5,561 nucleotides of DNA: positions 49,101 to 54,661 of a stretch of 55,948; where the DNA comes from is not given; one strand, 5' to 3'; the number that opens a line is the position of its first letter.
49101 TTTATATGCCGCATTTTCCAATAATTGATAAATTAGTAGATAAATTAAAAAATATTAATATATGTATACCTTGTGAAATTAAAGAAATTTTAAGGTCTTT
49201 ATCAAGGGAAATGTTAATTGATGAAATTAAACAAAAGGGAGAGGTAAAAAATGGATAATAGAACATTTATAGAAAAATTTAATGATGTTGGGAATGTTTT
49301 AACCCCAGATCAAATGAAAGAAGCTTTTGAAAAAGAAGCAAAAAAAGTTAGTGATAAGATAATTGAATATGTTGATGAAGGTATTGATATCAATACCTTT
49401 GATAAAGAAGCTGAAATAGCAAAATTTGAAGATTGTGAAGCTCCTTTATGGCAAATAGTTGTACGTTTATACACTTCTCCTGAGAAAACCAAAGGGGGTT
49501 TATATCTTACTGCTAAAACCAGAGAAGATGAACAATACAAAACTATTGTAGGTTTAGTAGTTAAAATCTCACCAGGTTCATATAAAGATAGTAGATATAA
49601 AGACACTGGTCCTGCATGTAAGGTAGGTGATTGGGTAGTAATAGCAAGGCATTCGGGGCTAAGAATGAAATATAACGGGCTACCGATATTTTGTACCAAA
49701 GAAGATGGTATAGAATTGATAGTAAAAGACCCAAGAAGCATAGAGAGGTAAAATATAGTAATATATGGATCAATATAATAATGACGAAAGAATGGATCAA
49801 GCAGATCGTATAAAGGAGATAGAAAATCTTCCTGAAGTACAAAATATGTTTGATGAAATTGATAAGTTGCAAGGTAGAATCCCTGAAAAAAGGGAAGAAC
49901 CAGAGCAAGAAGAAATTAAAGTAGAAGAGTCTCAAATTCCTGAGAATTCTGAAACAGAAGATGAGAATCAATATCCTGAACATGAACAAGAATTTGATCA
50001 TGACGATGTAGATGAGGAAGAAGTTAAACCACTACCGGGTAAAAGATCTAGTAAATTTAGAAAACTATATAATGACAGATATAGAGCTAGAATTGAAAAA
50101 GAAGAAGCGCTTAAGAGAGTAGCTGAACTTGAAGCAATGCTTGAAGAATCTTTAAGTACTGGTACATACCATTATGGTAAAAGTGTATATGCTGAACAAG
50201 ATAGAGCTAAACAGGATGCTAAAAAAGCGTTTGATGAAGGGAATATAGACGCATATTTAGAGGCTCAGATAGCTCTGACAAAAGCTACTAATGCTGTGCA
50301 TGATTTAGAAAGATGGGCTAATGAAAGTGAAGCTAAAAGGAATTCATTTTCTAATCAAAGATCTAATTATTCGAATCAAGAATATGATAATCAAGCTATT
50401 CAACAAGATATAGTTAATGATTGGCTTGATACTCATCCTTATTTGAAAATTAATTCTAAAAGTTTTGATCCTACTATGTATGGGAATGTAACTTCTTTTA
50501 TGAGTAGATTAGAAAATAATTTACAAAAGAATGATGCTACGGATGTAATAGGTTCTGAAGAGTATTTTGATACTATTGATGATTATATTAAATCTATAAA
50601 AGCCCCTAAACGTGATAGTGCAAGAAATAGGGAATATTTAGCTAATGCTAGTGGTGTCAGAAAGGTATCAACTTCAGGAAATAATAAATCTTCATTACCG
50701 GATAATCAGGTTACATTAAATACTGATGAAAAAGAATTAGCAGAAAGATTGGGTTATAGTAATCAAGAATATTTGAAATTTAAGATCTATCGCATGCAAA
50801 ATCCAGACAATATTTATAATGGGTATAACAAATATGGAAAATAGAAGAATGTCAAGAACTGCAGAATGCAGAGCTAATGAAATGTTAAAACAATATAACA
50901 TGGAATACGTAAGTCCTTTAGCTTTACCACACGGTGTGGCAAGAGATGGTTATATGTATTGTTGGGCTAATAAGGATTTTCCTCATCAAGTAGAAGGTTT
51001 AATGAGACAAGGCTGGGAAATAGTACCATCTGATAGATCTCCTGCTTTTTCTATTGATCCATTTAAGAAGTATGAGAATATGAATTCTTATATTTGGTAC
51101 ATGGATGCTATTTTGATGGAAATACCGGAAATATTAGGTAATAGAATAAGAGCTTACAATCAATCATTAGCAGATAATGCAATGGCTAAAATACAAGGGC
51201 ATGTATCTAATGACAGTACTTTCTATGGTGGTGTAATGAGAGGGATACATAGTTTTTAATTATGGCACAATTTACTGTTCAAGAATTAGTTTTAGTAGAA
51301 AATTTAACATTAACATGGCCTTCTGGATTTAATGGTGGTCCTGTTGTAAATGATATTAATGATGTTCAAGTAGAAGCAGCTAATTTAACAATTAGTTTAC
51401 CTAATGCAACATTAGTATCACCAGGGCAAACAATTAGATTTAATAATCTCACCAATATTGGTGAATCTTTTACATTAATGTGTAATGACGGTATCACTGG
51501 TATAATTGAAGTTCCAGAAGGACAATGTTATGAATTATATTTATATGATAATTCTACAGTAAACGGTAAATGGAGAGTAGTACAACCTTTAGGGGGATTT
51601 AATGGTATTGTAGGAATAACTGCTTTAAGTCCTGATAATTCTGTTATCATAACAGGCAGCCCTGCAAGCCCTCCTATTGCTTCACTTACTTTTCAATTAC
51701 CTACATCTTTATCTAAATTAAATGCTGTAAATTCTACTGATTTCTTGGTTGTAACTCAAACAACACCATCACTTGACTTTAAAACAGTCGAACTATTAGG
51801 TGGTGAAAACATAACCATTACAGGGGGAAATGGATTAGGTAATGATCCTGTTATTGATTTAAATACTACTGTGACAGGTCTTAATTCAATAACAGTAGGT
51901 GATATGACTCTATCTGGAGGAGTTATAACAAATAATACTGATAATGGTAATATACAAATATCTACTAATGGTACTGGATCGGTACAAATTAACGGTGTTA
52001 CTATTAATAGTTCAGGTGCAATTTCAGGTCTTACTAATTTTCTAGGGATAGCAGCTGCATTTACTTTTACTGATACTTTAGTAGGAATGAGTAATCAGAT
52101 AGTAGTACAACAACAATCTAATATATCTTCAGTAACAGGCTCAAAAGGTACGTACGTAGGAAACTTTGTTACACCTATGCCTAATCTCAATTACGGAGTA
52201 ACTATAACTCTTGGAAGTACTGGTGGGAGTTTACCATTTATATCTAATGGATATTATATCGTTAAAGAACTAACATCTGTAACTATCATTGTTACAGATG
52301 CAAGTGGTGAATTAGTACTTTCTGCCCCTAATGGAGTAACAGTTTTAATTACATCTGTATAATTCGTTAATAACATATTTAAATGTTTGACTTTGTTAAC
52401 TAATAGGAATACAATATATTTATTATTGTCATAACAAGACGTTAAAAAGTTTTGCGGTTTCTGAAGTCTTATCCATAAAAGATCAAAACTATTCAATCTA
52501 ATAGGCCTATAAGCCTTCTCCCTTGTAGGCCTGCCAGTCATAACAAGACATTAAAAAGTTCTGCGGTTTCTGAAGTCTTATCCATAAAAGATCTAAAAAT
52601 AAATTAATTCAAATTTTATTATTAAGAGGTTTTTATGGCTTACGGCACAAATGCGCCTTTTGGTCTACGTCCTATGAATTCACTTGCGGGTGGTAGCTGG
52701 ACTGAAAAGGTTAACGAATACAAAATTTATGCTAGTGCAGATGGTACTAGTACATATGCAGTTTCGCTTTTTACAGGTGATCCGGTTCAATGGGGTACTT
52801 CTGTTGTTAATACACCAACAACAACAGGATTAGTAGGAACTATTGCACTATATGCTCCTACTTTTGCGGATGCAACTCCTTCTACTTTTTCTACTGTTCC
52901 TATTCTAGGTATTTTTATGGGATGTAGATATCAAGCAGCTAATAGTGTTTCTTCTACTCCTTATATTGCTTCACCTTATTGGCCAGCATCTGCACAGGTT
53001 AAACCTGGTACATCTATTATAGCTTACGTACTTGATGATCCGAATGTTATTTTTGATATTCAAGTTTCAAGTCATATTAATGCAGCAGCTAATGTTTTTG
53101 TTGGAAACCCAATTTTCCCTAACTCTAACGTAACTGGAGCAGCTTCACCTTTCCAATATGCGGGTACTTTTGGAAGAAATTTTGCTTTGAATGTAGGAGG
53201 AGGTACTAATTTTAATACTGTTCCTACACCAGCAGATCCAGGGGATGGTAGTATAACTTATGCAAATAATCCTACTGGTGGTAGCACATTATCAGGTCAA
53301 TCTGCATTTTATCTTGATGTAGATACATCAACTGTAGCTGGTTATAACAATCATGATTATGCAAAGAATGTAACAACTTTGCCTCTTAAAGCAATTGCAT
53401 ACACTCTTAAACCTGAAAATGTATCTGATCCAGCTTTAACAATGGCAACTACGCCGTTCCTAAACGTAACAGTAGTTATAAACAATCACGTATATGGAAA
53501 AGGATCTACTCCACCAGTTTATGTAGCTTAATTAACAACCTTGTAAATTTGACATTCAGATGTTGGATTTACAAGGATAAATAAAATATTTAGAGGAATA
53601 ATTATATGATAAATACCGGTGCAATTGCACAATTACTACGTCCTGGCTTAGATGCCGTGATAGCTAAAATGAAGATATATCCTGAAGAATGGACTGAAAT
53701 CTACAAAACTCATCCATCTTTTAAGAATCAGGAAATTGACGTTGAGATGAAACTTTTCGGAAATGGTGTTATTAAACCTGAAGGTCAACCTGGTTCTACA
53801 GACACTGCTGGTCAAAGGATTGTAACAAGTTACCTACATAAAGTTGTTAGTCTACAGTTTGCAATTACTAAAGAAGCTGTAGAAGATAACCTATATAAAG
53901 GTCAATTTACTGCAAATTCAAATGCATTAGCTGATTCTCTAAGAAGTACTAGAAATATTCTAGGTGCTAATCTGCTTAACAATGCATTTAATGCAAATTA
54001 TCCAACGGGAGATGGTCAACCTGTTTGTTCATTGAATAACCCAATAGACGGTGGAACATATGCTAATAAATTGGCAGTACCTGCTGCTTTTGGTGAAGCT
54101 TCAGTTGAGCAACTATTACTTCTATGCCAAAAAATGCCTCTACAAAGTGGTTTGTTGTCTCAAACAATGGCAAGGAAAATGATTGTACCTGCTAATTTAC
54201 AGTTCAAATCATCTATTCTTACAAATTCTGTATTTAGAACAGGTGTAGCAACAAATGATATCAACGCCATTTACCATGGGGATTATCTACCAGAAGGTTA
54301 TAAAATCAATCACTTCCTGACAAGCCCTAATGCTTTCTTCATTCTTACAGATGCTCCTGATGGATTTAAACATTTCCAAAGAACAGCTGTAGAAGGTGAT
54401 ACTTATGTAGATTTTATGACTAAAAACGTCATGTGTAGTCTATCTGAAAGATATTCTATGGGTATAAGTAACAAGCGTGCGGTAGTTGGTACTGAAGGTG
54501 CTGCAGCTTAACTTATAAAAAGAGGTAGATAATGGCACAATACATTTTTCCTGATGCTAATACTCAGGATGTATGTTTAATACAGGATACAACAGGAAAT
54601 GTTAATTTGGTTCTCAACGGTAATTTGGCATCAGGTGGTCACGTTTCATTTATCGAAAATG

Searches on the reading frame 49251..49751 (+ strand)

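Call 17: search_protein_families(library=ncbifam, proteins=[window:49251-49751:+], max_evalue=0.1)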
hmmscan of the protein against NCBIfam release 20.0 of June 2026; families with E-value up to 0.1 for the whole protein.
window:49251-49751:+ (166 aa): 8 families
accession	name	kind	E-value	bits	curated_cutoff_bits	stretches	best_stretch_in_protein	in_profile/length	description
NF001531.0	PRK00364.2-2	subfamily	8.7e-08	32.1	96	1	68-158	9-93/94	co-chaperone GroES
NF001530.0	PRK00364.1-6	equivalog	4.5e-07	29.7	136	1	68-144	17-88/104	co-chaperone GroES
NF001534.0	PRK00364.2-5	equivalog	1.7e-06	27.9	120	1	69-154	9-89/94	co-chaperone GroES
NF001529.0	PRK00364.1-5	subfamily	1.2e-05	25.4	133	1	68-156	9-92/95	co-chaperone GroES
NF001527.0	PRK00364.1-2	subfamily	1.3e-05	25.3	120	1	68-159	9-95/96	co-chaperone GroES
NF001533.0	PRK00364.2-4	subfamily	0.00025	21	99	1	69-154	13-93/98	co-chaperone GroES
NF001528.0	PRK00364.1-4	equivalog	0.002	18.3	119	1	68-158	8-93/95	co-chaperone GroES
NF001532.0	PRK00364.2-3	equivalog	0.044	13.9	130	1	75-154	15-89/94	co-chaperone GroES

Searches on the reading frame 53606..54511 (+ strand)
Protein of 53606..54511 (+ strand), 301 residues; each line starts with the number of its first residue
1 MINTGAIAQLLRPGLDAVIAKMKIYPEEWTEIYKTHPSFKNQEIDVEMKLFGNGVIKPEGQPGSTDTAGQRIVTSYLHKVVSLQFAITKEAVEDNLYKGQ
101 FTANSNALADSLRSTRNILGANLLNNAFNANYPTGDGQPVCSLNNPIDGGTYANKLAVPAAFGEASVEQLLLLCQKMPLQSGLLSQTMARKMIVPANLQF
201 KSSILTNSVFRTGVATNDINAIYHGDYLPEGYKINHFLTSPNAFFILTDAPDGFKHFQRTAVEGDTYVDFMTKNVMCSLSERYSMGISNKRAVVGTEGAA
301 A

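Call 8: search_protein_families(library=phrogs, proteins=[window:53606-54511:+], max_evalue=0.001)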
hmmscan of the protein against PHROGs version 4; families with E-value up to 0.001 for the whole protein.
window:53606-54511:+ (301 aa): 0 families

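Call 17: search_protein_families(library=ncbifam, proteins=[window:53606-54511:+], max_evalue=0.1)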
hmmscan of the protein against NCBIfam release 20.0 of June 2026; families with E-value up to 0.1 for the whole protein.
window:53606-54511:+ (301 aa): 0 families

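Call 23: find_related_loci(query=window:53606-54511:+, collection=viral_contigs, flank=10000)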
Query window:53606-54511:+ (301 aa) in viral_contigs; peptide patterns used: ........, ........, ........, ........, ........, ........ (x = any residue, [..] = any of these).
16 stretches matched a pattern; 15 encode a relative of the query (tblastn E <= 1e-3); 15 distinct loci.
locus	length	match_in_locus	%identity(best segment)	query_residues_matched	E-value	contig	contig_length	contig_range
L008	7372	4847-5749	100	1-301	0e+0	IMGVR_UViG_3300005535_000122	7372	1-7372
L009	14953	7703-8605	100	1-301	0e+0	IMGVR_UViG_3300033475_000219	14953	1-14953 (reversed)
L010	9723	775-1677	60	1-301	3e-127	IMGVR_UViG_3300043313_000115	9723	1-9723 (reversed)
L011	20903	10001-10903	60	1-301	4e-126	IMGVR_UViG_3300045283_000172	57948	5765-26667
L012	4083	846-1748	55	1-298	5e-99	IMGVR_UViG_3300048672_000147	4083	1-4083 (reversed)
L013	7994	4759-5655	39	2-299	4e-66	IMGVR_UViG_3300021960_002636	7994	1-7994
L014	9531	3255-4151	39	2-299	5e-66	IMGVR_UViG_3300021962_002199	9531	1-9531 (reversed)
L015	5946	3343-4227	39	8-300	2e-58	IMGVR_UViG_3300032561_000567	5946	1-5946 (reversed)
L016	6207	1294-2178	39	8-300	2e-58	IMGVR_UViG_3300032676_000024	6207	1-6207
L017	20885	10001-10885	39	8-300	3e-58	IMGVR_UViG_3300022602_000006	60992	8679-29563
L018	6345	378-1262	39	8-300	2e-58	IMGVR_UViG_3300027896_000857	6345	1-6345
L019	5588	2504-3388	39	8-300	2e-58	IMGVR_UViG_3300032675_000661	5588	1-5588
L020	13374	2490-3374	39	8-300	3e-58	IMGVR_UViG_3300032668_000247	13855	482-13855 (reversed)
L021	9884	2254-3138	39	8-300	4e-58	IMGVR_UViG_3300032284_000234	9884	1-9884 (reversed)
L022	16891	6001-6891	36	8-299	4e-51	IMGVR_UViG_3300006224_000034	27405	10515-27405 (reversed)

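Call 43: find_related_loci(query=A1, collection=genome_contigs, flank=10000)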
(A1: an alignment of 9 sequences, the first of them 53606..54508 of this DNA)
Query A1 (301 aa) in genome_contigs; peptide patterns used: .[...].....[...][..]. (x = any residue, [..] = any of these).
195 stretches matched a pattern; 172 encode a relative of the query (tblastn E <= 1e-3); the best 80 are kept; 80 distinct loci.
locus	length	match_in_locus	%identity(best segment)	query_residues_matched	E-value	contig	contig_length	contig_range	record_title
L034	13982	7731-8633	63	1-298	1e-126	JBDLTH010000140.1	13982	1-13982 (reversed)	MAG: Bacteroidota bacterium isolate lajara_2019_sw_WHONDRS-S19S_0034_B_bin.4 scaffold_81958, whole genome shotgun sequen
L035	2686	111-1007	43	1-298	1e-84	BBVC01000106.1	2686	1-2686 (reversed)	Caedibacter varicaedens DNA, contig: Cva_contig000106, whole genome shotgun sequence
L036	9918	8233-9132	42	2-299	1e-68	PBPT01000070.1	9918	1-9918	MAG: Candidatus Neomarinimicrobiota bacterium isolate RS350 TaraRedSea_contig_76985, whole genome shotgun sequence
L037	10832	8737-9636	42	2-299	1e-68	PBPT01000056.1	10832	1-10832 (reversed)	MAG: Candidatus Neomarinimicrobiota bacterium isolate RS350 44510, whole genome shotgun sequence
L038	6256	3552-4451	41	2-299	3e-67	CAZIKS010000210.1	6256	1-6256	MAG TPA_asm: uncultured Pirellulales bacterium isolate SRP068000_co4_338 genome assembly, contig: NODE_24062_length_6256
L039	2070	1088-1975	41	2-296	3e-67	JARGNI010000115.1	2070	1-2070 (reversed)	MAG: Verrucomicrobiales bacterium isolate bin_ak_oxhcr2.025 NODE_24495_length_2070_cov_149.810422, whole genome shotgun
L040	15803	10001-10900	40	2-300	1e-65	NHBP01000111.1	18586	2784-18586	MAG: Planctomycetaceae bacterium TMED10 113823, whole genome shotgun sequence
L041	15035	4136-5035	42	2-299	5e-65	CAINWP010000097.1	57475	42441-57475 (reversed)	MAG: uncultured Verrucomicrobia bacterium isolate KT_bin-2079 genome assembly, contig: bin-2079:097/340, whole genome sh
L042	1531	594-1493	40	2-300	3e-67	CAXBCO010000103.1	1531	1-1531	MAG TPA_asm: uncultured Alphaproteobacteria bacterium isolate ERR2762153_maxbin2_3 genome assembly, contig: ERZ3422244.8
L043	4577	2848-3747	39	2-299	3e-64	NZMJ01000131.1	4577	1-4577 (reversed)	MAG: Maricaulis sp. isolate IN14 MHASMcontig_63910, whole genome shotgun sequence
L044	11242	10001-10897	40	2-299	9e-64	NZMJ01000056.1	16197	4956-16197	MAG: Maricaulis sp. isolate IN14 10757, whole genome shotgun sequence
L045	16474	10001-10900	40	2-299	1e-63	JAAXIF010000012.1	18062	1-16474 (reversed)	MAG: Sphingobacteriales bacterium isolate SW22112_bin_1 NODE_1595_length_18062_cov_98.966402, whole genome shotgun seque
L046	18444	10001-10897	39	2-299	2e-63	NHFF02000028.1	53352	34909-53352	MAG: Gammaproteobacteria bacterium TMED104 NHFF01000009.1, whole genome shotgun sequence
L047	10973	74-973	40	2-299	2e-63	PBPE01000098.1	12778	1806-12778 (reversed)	MAG: Dehalococcoidia bacterium isolate RS371 TaraRedSea_contig_138259, whole genome shotgun sequence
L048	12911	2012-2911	39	2-299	3e-63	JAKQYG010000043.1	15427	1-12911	MAG: Trichodesmium sp. MAG_R04 MAG_R04_43, whole genome shotgun sequence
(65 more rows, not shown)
